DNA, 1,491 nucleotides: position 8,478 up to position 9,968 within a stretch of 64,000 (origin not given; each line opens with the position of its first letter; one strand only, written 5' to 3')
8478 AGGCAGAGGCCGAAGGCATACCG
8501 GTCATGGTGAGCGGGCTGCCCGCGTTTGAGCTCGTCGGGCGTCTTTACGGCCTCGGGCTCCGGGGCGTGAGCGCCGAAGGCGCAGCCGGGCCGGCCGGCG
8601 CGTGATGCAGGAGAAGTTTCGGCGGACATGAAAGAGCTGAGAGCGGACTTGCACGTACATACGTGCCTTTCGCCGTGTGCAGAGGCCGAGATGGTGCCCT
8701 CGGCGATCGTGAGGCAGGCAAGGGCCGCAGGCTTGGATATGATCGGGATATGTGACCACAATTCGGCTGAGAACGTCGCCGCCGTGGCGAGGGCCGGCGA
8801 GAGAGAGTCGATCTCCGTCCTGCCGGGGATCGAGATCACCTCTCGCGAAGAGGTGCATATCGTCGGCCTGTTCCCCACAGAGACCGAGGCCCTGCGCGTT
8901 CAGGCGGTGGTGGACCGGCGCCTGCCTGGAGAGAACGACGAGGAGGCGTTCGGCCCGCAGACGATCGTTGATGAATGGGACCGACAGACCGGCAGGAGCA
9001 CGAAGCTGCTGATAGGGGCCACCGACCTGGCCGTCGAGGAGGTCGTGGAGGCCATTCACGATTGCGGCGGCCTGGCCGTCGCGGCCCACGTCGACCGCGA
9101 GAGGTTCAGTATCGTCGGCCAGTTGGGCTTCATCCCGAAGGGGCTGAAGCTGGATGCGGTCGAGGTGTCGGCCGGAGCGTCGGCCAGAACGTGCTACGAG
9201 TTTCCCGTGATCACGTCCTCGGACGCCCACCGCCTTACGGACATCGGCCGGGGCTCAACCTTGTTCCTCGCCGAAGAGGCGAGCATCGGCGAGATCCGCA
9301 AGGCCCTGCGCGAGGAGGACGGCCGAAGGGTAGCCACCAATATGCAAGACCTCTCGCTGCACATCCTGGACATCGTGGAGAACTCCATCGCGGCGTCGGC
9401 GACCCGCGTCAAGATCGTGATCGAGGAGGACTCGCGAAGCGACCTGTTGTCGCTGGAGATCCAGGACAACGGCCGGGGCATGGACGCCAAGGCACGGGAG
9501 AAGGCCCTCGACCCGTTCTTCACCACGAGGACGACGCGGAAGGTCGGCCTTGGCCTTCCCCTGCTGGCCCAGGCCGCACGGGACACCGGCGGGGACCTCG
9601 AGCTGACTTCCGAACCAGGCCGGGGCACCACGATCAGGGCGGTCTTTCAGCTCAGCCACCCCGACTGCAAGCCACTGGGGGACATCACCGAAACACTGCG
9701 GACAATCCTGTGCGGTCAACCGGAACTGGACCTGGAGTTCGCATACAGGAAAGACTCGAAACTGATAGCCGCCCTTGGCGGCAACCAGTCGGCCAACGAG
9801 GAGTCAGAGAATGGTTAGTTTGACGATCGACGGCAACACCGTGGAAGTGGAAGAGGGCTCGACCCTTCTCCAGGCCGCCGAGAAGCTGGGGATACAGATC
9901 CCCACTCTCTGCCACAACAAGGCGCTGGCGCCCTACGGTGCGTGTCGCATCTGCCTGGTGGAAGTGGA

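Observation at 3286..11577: hdrA is split inside its inserted-ferredoxin domain, and each half is fused to a Nuo/Hyd-type iron-sulfur module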

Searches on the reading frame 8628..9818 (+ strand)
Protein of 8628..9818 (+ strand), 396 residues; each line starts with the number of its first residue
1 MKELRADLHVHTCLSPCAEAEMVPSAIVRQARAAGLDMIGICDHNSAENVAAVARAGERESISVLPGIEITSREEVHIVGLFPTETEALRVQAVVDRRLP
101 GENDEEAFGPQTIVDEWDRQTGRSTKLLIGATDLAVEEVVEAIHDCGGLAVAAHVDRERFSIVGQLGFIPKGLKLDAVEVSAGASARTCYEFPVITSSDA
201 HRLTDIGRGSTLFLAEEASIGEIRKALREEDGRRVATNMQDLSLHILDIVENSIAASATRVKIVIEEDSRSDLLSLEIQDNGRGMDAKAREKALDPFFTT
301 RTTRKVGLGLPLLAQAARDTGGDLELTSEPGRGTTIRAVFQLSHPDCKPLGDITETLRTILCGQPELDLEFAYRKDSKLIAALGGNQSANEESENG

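Call 4: search_protein_families(library=pfam, proteins=[window:8628-9818:+], max_evalue=0.01)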
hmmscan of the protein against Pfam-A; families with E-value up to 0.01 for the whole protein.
window:8628-9818:+ (396 aa): 4 families
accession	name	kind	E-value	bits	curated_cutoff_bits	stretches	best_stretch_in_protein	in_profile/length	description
PF02518.31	HATPase_c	-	4.1e-17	63.1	26.4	1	242-342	6-109/111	Histidine kinase-, DNA gyrase B-, and HSP90-like ATPase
PF13589.12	HATPase_c_3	-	4.3e-08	33.7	25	1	246-303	7-62/137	Histidine kinase-, DNA gyrase B-, and HSP90-like ATPase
PF02811.25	PHP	-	1.3e-07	32.6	26.4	1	7-87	1-84/164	PHP domain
PF13263.12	PHP_C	-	1.3e-07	31.5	21.3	1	190-230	14-54/56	PHP-associated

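Call 50: search_protein_families(library=ncbifam, proteins=[window:8628-9818:+], max_evalue=0.00001)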
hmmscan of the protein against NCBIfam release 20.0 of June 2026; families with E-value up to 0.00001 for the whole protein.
window:8628-9818:+ (396 aa): 38 families (the best 25 are shown)
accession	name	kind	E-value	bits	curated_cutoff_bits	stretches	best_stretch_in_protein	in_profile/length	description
NF045780.1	TrlF_fam_ATP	equivalog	7e-18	64.7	350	1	5-208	7-241/944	TrlF family AAA-like ATPase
NF008468.0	PRK11360.1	equivalog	1.9e-15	56.2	646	1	235-344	500-610/616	two-component system sensor histidine kinase AtoS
TIGR02916.1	PEP_his_kin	equivalog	1.3e-12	47.2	300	1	227-338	565-676/679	XrtA/PEP-CTERM system histidine kinase PrsK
NF038032.1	CehA_McbA_metalo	domain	1.8e-12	47.3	80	1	5-286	4-269/315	CehA/McbA family metallohydrolase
NF041577.1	nside_bi_sphtase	equivalog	5.1e-12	45.5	400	1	5-82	3-80/276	3',5'-nucleoside bisphosphate phosphatase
NF010076.0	PRK13557.1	subfamily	6.8e-12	44.6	631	1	268-345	319-397/540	histidine kinase famiy protein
NF010411.0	PRK13837.1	equivalog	1.7e-11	42.9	647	1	272-342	606-675/828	two-component system VirA-like sensor kinase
NF052574.1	HisKinEspCMyxo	equivalog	3.3e-11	42.1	1200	1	255-336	552-631/785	serine histidine kinase EspC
NF047791.1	RNaseRnm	equivalog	3.4e-11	42.9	375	1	6-82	3-81/275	RNase RNM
NF007688.0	PRK10364.1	equivalog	2.1e-10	39.9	479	1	201-337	310-446/460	two-component system sensor histidine kinase ZraS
NF046020.1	HisKinCckABruc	equivalog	3.6e-10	38.4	1000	1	263-338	627-703/868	cell cycle histidine kinase CckA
NF011874.0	PRK15347.1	equivalog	1.3e-09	36.7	852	1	262-360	533-630/921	two component system sensor kinase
NF038348.1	T2SS_HK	subfamily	1.4e-09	36.9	450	1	234-336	464-567/574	histidine kinase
NF052573.1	HisKinEspAMyxo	equivalog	1.6e-09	36.4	1400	1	252-342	521-611/755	serine histidine kinase EspA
NF008312.0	PRK11100.1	equivalog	5.1e-09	35.5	356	1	223-341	351-473/477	two-component system sensor histidine kinase CreC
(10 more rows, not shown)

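Call 67: find_homologous_proteins(query=window:8628-9815:+, max_evalue=1e-10)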
Query window:8628-9815:+ (396 aa): 5013 proteins with E <= 1e-10 among 8000 candidates; the best 120 are listed.
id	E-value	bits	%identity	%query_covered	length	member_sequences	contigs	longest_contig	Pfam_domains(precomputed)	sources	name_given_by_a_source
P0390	2.8e-221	752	89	100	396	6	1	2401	PF13263.13,PF02811.27,PF02518.32,PF13589.13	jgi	jgi:predicted metal-dependent phosphoesterase TrpH/anti-sigma regulatory factor (Ser/Thr protein kin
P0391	1.7e-206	703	82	100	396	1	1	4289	PF13263.13,PF02811.27,PF02518.32,PF13589.13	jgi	jgi:predicted metal-dependent phosphoesterase TrpH/anti-sigma regulatory factor (Ser/Thr protein kin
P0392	5.2e-197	672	83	95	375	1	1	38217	PF13263.13,PF02518.32,PF13589.13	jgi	-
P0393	3.1e-189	647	74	100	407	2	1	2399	PF13263.13,PF02811.27,PF02518.32,PF13589.13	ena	-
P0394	6.4e-186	636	73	100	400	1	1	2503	PF13263.13,PF02811.27,PF02518.32,PF13589.13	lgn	-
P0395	1.9e-182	624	73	97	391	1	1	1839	PF13263.13,PF02811.27,PF02518.32,PF13589.13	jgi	jgi:anti-sigma regulatory factor (Ser/Thr protein kinase)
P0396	7.1e-182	622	72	100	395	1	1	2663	PF13263.13,PF02811.27,PF02518.32,PF13589.13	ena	-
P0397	3.4e-181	620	71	100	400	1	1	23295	PF02811.27,PF02518.32,PF13589.13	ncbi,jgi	-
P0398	1.6e-180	618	70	100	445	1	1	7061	PF13263.13,PF02811.27,PF02518.32,PF13589.13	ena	-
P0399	1.8e-180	618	71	100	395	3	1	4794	PF13263.13,PF02811.27,PF02518.32,PF13589.13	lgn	-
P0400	2.3e-179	614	73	98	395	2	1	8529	PF13263.13,PF02518.32,PF13589.13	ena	-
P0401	4.1e-179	613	70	100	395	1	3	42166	PF13263.13,PF02811.27,PF02518.32,PF13589.13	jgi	jgi:hypothetical protein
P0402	1.1e-178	612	70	100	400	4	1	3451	PF02811.27,PF02518.32,PF13589.13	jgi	-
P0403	2.4e-178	611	72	100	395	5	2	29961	PF13263.13,PF02811.27,PF02518.32,PF13589.13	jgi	-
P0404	3.4e-178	610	72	97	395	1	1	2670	PF13263.13,PF02811.27,PF02518.32,PF13589.13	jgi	-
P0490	5.6e-149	514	61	95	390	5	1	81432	PF13263.13,PF02811.27,PF02518.32,PF13589.13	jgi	-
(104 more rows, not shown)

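Call 68: find_encoding_contigs(protein=P0490, flank=9000, max_places=2)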
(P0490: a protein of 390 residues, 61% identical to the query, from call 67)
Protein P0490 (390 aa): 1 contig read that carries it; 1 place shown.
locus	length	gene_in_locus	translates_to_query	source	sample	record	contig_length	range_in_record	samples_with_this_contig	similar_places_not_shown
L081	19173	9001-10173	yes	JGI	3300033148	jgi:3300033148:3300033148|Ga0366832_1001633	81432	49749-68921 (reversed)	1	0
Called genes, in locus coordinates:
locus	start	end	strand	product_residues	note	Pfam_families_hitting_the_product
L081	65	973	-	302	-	PF02653:BPD_transp_2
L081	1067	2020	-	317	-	PF00532:Peripla_BP_1, PF13407:Peripla_BP_4, PF13377:Peripla_BP_3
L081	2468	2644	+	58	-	-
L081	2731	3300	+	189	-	PF13183:Fer4_8, PF13237:Fer4_10 (faint), PF12838:Fer4_7 (weak), PF13187:Fer4_9, PF13534:Fer4_17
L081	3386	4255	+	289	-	PF02754:CCG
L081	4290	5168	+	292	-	PF07992:Pyr_redox_2 (weak), PF00890:FAD_binding_2 (weak), PF12831:FAD_oxidored, PF13450:NAD_binding_8 (weak), PF00037:Fer4 (weak), PF01257:2Fe-2S_thioredx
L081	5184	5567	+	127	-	PF01257:2Fe-2S_thioredx (faint)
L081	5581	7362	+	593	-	PF01512:Complex1_51K, PF10531:SLBB (weak), PF10589:NADH_4Fe-4S, PF00037:Fer4 (weak), PF13237:Fer4_10 (weak), PF14697:Fer4_21, PF12838:Fer4_7, PF00037:Fer4 (weak), +2 more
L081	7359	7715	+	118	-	PF07085:DRTGG (weak)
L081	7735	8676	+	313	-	PF00571:CBS, PF13581:HATPase_c_2, PF02518:HATPase_c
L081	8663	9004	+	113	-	-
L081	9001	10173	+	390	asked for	PF02811:PHP (weak), PF13263:PHP_C (weak), PF02518:HATPase_c, PF13589:HATPase_c_3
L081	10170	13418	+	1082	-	PF13510:Fer2_4, PF12838:Fer4_7 (weak), PF14697:Fer4_21 (weak), PF00890:FAD_binding_2, PF01266:DAO (weak), PF07992:Pyr_redox_2, PF13450:NAD_binding_8, PF12838:Fer4_7, +5 more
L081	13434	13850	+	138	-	PF02662:FlpD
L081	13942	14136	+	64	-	-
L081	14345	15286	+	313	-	PF01058:Oxidored_q6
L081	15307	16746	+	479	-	PF27537:HoxH, PF00374:NiFeSe_Hases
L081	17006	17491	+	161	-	PF01750:HycI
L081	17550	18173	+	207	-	PF06971:Put_DNA-bind_N, PF02629:CoA_binding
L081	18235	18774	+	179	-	PF01928:CYTH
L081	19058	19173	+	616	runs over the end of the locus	PF00884:Sulfatase, PF16347:SGSH_C (weak)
